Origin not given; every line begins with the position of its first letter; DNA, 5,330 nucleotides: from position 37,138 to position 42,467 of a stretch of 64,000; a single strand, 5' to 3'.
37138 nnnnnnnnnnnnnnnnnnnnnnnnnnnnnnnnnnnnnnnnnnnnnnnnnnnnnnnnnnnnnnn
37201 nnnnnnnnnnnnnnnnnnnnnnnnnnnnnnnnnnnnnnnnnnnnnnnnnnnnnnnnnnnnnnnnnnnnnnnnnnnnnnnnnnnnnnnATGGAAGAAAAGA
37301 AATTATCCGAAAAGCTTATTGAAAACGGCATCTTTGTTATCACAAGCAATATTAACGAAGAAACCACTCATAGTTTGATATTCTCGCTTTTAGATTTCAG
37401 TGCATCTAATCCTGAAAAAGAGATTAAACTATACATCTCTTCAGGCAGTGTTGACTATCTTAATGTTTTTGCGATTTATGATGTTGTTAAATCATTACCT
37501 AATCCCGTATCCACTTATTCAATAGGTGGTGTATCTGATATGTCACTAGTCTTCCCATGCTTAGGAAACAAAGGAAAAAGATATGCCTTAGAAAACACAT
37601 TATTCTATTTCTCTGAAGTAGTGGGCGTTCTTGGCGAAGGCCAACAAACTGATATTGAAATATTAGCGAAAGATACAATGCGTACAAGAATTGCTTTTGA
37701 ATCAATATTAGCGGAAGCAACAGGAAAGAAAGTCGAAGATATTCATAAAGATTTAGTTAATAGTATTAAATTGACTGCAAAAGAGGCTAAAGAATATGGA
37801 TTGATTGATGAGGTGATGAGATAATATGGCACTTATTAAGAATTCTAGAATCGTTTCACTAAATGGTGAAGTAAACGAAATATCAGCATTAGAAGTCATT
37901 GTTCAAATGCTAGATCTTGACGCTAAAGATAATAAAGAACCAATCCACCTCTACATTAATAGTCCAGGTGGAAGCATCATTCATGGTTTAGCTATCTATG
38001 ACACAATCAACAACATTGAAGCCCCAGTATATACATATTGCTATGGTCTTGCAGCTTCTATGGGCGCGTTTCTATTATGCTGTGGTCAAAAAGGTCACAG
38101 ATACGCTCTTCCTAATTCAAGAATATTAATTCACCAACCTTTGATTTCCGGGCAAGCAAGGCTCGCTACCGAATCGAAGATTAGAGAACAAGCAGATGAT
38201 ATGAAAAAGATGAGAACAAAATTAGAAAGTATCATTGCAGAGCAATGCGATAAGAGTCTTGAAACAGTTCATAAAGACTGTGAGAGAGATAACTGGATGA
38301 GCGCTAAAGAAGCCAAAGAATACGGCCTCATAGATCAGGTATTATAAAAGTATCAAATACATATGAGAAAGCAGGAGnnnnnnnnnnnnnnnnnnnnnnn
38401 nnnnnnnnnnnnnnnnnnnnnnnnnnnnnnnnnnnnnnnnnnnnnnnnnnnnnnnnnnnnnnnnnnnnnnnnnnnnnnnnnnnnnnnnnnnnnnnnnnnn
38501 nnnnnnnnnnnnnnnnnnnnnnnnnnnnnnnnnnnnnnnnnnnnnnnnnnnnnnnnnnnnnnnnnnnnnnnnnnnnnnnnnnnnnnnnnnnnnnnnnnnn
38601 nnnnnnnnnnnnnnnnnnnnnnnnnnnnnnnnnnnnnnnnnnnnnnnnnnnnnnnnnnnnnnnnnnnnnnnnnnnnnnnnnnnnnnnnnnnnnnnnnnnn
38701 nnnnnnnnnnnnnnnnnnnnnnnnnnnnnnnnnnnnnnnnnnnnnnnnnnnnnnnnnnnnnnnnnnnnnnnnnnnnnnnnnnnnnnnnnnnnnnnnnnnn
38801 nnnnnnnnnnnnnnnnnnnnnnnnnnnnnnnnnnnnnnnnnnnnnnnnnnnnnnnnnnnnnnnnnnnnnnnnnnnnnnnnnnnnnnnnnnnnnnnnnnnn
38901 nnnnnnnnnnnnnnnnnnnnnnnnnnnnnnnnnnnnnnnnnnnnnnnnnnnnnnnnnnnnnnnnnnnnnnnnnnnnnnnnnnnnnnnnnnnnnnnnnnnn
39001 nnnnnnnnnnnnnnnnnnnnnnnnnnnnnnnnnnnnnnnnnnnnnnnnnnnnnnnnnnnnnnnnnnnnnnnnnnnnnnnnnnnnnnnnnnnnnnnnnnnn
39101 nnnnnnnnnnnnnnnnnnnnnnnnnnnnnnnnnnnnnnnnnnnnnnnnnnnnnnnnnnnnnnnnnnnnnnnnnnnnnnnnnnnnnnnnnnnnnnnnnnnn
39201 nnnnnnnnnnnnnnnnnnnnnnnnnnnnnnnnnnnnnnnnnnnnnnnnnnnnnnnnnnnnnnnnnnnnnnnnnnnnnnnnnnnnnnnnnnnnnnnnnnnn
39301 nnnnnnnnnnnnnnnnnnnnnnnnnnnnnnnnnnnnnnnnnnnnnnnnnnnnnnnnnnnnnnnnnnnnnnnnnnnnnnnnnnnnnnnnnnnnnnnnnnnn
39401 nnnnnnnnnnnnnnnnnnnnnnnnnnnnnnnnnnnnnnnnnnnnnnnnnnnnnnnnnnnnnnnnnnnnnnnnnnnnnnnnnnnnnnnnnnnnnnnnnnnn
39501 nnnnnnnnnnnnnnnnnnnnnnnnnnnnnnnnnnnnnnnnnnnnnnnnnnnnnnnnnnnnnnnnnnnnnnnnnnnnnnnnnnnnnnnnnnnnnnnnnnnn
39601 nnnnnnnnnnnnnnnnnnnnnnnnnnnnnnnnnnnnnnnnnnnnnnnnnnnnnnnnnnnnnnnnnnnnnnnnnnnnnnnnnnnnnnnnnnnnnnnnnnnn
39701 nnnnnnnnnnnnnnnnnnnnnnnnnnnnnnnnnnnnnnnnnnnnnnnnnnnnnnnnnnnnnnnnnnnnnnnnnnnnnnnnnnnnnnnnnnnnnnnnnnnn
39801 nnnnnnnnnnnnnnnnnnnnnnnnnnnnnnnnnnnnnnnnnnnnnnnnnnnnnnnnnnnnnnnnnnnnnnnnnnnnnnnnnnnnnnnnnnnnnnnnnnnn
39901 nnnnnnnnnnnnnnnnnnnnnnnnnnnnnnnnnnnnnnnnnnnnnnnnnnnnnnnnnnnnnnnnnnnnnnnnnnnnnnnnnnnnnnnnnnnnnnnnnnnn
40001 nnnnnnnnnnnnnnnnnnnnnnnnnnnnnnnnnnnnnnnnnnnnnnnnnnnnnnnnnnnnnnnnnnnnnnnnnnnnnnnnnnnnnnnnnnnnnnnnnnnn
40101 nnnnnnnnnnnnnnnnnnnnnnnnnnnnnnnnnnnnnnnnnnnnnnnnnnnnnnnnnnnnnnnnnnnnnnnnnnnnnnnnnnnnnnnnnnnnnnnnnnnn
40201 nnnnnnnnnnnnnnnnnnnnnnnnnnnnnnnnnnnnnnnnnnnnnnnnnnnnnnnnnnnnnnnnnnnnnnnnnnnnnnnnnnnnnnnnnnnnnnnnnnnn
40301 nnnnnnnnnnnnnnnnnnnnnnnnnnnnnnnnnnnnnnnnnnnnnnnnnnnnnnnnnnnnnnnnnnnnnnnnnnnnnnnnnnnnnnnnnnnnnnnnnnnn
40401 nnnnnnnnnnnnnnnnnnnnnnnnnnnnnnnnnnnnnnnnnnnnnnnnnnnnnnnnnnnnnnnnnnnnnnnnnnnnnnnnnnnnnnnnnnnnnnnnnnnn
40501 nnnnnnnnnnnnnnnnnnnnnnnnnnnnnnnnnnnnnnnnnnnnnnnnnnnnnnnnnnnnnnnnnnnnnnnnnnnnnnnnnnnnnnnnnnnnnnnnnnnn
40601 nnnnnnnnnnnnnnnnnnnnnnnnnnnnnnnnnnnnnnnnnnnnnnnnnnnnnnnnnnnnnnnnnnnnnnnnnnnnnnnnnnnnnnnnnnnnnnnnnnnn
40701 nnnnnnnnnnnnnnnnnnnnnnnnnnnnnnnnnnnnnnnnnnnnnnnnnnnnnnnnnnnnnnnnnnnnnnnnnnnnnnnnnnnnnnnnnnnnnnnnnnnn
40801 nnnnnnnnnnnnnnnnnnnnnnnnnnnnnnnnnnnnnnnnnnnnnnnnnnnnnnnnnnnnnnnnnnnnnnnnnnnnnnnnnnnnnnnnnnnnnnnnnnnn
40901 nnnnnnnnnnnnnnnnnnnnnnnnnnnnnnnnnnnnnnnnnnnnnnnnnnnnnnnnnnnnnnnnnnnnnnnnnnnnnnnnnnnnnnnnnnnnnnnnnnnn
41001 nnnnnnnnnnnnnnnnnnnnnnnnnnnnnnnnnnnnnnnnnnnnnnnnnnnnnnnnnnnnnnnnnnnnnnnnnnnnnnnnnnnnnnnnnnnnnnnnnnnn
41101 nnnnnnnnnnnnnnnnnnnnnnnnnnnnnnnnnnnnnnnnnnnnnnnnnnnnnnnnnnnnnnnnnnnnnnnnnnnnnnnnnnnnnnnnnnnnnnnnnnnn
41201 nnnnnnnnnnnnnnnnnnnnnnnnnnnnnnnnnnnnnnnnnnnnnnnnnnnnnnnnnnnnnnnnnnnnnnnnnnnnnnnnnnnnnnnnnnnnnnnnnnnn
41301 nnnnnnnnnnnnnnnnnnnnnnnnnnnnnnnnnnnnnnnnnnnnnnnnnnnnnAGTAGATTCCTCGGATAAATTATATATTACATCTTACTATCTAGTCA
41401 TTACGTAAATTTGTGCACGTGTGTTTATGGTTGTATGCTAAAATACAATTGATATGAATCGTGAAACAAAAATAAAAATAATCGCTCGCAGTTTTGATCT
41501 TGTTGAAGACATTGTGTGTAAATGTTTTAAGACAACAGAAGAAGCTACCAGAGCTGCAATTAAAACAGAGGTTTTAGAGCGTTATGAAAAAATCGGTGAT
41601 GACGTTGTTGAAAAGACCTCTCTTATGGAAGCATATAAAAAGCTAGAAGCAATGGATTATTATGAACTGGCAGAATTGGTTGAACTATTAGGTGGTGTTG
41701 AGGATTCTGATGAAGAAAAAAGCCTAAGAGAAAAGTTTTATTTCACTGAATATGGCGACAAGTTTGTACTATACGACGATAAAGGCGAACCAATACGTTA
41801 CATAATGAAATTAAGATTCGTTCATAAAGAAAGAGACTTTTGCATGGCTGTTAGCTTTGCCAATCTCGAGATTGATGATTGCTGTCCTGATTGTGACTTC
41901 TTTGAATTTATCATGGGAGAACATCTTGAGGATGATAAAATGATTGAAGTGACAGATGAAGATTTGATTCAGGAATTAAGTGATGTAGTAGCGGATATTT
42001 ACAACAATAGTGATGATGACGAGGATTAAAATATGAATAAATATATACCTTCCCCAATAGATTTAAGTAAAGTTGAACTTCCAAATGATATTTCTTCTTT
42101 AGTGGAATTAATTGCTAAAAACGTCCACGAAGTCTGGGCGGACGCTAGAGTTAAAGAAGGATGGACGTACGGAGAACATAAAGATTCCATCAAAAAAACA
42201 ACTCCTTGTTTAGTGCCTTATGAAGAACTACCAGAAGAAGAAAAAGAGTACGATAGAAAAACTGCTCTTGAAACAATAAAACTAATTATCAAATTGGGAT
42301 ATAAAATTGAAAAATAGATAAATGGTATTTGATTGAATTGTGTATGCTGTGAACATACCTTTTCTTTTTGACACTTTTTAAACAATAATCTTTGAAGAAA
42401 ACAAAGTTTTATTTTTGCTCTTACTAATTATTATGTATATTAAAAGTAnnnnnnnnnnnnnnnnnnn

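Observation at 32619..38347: Candidate undescribed system: polytopic membrane protein + 2 TerB-like paralogs + Sel1-like protein + soluble VirD4/TraG-like ATPase + ClpR/ClpP pair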

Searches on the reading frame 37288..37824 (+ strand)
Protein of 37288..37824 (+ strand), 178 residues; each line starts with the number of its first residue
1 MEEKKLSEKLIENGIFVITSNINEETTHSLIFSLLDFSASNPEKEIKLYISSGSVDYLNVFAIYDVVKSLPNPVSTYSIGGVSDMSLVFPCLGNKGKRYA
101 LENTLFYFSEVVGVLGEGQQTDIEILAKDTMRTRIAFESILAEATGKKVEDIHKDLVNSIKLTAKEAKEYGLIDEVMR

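Call 3: search_protein_families(library=pfam, proteins=[window:37288-37824:+], max_evalue=0.1)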
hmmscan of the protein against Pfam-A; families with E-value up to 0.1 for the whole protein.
window:37288-37824:+ (178 aa): 1 family
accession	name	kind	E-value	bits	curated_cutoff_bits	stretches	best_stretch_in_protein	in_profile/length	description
PF00574.28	CLP_protease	-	5.5e-35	121.3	20.2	1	5-177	8-179/182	Clp protease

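Call 4: search_protein_families(library=padloc, proteins=[window:37288-37824:+], max_evalue=0.1)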
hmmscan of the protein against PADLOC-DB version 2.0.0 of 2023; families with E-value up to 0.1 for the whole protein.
window:37288-37824:+ (178 aa): 0 families

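Call 5: search_protein_families(library=ncbifam, proteins=[window:37288-37824:+], max_evalue=0.1)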
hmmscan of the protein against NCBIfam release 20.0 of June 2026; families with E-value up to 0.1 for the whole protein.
window:37288-37824:+ (178 aa): 10 families
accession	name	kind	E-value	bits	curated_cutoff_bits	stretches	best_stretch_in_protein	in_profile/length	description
NF001368.0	PRK00277.1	subfamily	7.3e-36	123.9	249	1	8-177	27-195/203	ATP-dependent Clp protease proteolytic subunit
NF009205.0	PRK12553.1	subfamily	1.6e-35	122.6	228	1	3-177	27-202/211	ATP-dependent Clp protease proteolytic subunit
TIGR00493.1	clpP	equivalog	3.5e-30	105.2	308.6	1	9-177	23-190/192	ATP-dependent Clp endopeptidase proteolytic subunit ClpP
NF009204.0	PRK12552.1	equivalog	3.3e-24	85.6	263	1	21-177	48-212/225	ATP-dependent Clp protease proteolytic subunit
NF011091.0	PRK14514.1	equivalog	1.2e-23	83.9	361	1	9-177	50-217/221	ATP-dependent Clp endopeptidase proteolytic subunit ClpP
NF011090.0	PRK14513.1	equivalog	2.2e-22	79.9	347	1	9-177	23-190/201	ATP-dependent Clp protease proteolytic subunit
NF009203.0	PRK12551.1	equivalog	1.2e-21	77.3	359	1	9-177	21-188/196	ATP-dependent Clp protease proteolytic subunit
NF011089.0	PRK14512.1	equivalog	1.3e-21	77.3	251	1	3-177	18-191/200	ATP-dependent Clp protease proteolytic subunit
NF045540.1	scaf_prot_MCP1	exception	5.1e-08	32.1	475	1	36-177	23-161/652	ClpP-like prohead protease/major capsid protein fusion protein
NF045542.1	Clp_rel_HeadMat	equivalog_domain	2.7e-05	24.2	120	1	39-176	29-165/165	head maturation protease, ClpP-related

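Call 26: search_solved_structures(query=window:37288-37824:+, show_alignments=2, max_evalue=1e-10)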
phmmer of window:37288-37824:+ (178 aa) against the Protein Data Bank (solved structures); distinct sequences matched with E-value up to 1e-10: 105 (the best 60 are shown).
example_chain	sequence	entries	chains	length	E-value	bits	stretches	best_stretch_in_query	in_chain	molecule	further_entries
6l40_E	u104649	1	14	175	2.7e-29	105.6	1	8-177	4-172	ATP-dependent Clp protease proteolytic subunit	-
6l3x_A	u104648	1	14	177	2.8e-29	105.6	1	8-177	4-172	ATP-dependent Clp protease proteolytic subunit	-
4mxi_A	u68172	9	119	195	3.2e-29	105.4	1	8-177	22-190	ATP-dependent Clp protease proteolytic subunit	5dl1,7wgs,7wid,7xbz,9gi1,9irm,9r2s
6dkf_B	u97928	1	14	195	3.2e-29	105.4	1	8-177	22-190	ATP-dependent Clp protease proteolytic subunit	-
9jop_H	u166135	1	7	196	3.3e-29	105.4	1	8-177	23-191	ATP-dependent Clp protease proteolytic subunit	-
8r03_A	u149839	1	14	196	3.3e-29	105.4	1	8-177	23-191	ATP-dependent Clp protease proteolytic subunit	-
3st9_A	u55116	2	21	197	3.4e-29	105.3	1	8-177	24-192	ATP-dependent Clp protease proteolytic subunit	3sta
9irp_A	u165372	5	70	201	3.6e-29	105.2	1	8-177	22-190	ATP-dependent Clp protease proteolytic subunit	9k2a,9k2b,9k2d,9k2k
4emm_V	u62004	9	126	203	3.7e-29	105.2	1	8-177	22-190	ATP-dependent Clp protease proteolytic subunit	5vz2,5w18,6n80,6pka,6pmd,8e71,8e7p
3qwd_A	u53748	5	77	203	3.7e-29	105.2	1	8-177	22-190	ATP-dependent Clp protease proteolytic subunit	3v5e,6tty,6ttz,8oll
3v5i_A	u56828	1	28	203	7.1e-29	104.3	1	8-177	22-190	ATP-dependent Clp protease proteolytic subunit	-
8cj4_A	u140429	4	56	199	1.8e-28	103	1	8-177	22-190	ATP-dependent Clp protease proteolytic subunit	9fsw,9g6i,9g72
8qyf_A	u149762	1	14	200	1.8e-28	103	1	8-177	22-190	ATP-dependent Clp protease proteolytic subunit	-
8ef8_A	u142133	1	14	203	1.9e-28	102.9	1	8-177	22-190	ATP-dependent Clp protease proteolytic subunit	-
4emp_V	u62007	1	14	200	2.5e-28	102.5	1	8-177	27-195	ATP-dependent Clp protease proteolytic subunit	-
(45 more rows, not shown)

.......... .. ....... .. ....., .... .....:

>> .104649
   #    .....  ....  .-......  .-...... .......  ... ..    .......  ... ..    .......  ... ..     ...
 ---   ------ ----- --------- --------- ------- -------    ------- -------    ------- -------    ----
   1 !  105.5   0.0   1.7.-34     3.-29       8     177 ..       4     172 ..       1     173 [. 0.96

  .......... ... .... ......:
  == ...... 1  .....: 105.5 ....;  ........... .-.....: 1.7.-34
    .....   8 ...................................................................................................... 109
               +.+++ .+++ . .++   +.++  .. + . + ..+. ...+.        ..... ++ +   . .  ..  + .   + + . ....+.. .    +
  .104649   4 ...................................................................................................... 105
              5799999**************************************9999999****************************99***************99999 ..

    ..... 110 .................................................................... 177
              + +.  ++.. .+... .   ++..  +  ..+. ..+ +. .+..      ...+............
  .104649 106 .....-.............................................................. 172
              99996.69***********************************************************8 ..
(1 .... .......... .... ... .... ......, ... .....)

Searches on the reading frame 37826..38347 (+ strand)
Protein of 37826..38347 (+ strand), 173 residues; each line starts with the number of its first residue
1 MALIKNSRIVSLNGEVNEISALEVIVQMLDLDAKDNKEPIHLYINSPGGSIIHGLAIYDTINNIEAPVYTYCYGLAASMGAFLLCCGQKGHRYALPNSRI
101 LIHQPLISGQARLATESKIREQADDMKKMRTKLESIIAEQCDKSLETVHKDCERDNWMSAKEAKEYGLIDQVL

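Call 3: search_protein_families(library=pfam, proteins=[window:37826-38347:+], max_evalue=0.1)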
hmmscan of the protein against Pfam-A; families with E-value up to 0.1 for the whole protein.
window:37826-38347:+ (173 aa): 3 families
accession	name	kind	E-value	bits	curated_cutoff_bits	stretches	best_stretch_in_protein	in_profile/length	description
PF00574.28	CLP_protease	-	8.5e-64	215.2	20.2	1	4-173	13-179/182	Clp protease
PF25145.1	NfeD1b_N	-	0.0035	17.4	40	1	32-84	26-78/189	NfeD1b, N-terminal domain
PF06056.18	Terminase_5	-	0.069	13.5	20.3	0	137-160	19-42/58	Putative ATPase subunit of terminase (gpP-like)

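Call 4: search_protein_families(library=padloc, proteins=[window:37826-38347:+], max_evalue=0.1)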
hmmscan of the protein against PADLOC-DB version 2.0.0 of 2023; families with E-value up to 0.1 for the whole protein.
window:37826-38347:+ (173 aa): 0 families

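Call 5: search_protein_families(library=ncbifam, proteins=[window:37826-38347:+], max_evalue=0.1)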
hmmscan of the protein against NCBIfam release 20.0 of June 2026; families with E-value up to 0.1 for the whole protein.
window:37826-38347:+ (173 aa): 12 families
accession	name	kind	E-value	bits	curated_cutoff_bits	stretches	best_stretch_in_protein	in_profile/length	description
NF001368.0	PRK00277.1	subfamily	6.8e-64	215.5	249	1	6-173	31-195/203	ATP-dependent Clp protease proteolytic subunit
NF009205.0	PRK12553.1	subfamily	1.4e-61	207.7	228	1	6-173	36-202/211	ATP-dependent Clp protease proteolytic subunit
TIGR00493.1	clpP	equivalog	1.3e-57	194.7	308.6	1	6-173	26-190/192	ATP-dependent Clp endopeptidase proteolytic subunit ClpP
NF009203.0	PRK12551.1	equivalog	4.2e-49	166.9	359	1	6-173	24-188/196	ATP-dependent Clp protease proteolytic subunit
NF011091.0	PRK14514.1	equivalog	1.1e-46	159.3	361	1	7-173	54-217/221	ATP-dependent Clp endopeptidase proteolytic subunit ClpP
NF011089.0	PRK14512.1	equivalog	2e-42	145.2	251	1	3-172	24-190/200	ATP-dependent Clp protease proteolytic subunit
NF011090.0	PRK14513.1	equivalog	3.9e-42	144.4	347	1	6-173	26-190/201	ATP-dependent Clp protease proteolytic subunit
NF009204.0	PRK12552.1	equivalog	1.4e-33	116.2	263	1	24-173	57-212/225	ATP-dependent Clp protease proteolytic subunit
NF045540.1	scaf_prot_MCP1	exception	3.5e-29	102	475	1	29-172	22-160/652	ClpP-like prohead protease/major capsid protein fusion protein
NF045542.1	Clp_rel_HeadMat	equivalog_domain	8.3e-27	94.2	120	1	30-172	26-165/165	head maturation protease, ClpP-related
TIGR00706.1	SppA_dom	equivalog_domain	1.2e-06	28.3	155.45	1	10-87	5-83/208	signal peptide peptidase SppA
NF004858.0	PRK06213.1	equivalog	0.0058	16.4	171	1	57-88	83-114/230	crotonase/enoyl-CoA hydratase family protein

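Call 25: search_solved_structures(query=window:37826-38347:+, show_alignments=1, max_evalue=1e-20)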
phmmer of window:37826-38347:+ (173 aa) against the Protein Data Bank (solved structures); distinct sequences matched with E-value up to 1e-20: 103 (the best 60 are shown).
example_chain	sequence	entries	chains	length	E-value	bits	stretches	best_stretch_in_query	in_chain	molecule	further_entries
6w9t_A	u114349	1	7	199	3.6e-49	170.4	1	6-173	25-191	ATP-dependent Clp protease proteolytic subunit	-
7kr2_A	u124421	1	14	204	3.9e-49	170.2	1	6-173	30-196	ATP-dependent Clp protease proteolytic subunit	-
6vfs_L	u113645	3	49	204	3.9e-49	170.2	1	6-173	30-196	ATP-dependent Clp protease proteolytic subunit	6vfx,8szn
5dkp_A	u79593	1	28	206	4e-49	170.2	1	6-173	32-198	ATP-dependent Clp protease proteolytic subunit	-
6nah_A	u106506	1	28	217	4.8e-49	170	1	6-173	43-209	ATP-dependent Clp protease proteolytic subunit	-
6naq_A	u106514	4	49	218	4.8e-49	169.9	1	6-173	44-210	ATP-dependent Clp protease proteolytic subunit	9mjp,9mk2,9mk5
6nay_A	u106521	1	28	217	7.5e-49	169.3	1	6-173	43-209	ATP-dependent Clp protease proteolytic subunit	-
6naw_A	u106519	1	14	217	8.9e-49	169.1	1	6-173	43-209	ATP-dependent Clp protease proteolytic subunit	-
2zl0_A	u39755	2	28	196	3.6e-48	167.1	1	6-173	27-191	ATP-dependent Clp protease proteolytic subunit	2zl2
29hb_A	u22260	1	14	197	5.4e-48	166.5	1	6-173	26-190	ATP-dependent Clp protease proteolytic subunit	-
6l40_E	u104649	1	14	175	9.5e-48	165.7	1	6-173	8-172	ATP-dependent Clp protease proteolytic subunit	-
2zl3_A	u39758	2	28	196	9.5e-48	165.7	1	6-173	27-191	ATP-dependent Clp protease proteolytic subunit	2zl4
6l3x_A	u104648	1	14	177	9.9e-48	165.7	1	6-173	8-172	ATP-dependent Clp protease proteolytic subunit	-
4mxi_A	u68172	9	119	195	1.4e-47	165.2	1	6-173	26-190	ATP-dependent Clp protease proteolytic subunit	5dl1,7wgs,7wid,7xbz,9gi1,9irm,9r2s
6dkf_B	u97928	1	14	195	1.4e-47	165.2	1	6-173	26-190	ATP-dependent Clp protease proteolytic subunit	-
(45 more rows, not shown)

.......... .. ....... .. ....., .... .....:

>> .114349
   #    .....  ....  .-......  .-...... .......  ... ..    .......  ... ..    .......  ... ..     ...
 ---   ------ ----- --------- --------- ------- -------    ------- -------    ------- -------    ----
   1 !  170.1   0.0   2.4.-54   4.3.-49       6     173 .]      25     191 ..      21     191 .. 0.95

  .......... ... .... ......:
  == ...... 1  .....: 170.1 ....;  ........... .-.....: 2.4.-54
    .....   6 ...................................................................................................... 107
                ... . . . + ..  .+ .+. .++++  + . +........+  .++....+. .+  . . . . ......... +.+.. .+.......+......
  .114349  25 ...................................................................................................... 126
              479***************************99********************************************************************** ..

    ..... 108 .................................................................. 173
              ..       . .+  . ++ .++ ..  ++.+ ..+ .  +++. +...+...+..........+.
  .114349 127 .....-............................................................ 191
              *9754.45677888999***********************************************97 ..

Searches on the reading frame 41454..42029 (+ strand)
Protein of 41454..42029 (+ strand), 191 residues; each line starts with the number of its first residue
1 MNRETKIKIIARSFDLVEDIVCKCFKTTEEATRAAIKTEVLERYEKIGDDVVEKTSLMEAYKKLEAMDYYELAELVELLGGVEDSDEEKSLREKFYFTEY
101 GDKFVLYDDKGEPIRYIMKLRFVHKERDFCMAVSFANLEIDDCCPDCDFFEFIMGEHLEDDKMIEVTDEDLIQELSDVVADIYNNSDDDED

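Call 21: search_protein_families(library=pfam, proteins=[window:41454-42029:+], max_evalue=0.05)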
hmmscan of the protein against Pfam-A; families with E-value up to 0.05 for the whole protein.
window:41454-42029:+ (191 aa): 1 family
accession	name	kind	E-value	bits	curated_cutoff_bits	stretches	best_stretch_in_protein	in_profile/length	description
PF04324.20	Fer2_BFD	-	0.0037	18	26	1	20-48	1-28/50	BFD-like [2Fe-2S] binding domain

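Call 102: search_protein_families(library=ncbifam, proteins=[window:41454-42026:+], max_evalue=0.001)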
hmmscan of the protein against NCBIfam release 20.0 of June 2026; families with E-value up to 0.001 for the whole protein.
window:41454-42026:+ (191 aa): 0 families

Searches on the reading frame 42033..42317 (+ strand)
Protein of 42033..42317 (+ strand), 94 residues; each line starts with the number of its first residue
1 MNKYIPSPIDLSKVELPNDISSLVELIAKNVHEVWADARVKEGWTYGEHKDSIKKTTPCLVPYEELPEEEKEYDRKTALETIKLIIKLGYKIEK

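Call 21: search_protein_families(library=pfam, proteins=[window:42033-42317:+], max_evalue=0.05)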
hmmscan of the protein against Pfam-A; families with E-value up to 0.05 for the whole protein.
window:42033-42317:+ (94 aa): 2 families
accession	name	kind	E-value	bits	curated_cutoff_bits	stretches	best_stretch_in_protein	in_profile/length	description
PF02026.21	RyR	-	2.1e-36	124.5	27.4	1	4-94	1-91/91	RyR domain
PF24792.1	DUF7701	-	0.036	14.7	27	0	29-77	45-82/91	Domain of unknown function (DUF7701)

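Call 102: search_protein_families(library=ncbifam, proteins=[window:42033-42314:+], max_evalue=0.001)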
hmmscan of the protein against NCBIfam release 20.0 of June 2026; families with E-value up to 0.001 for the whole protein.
window:42033-42314:+ (94 aa): 0 families
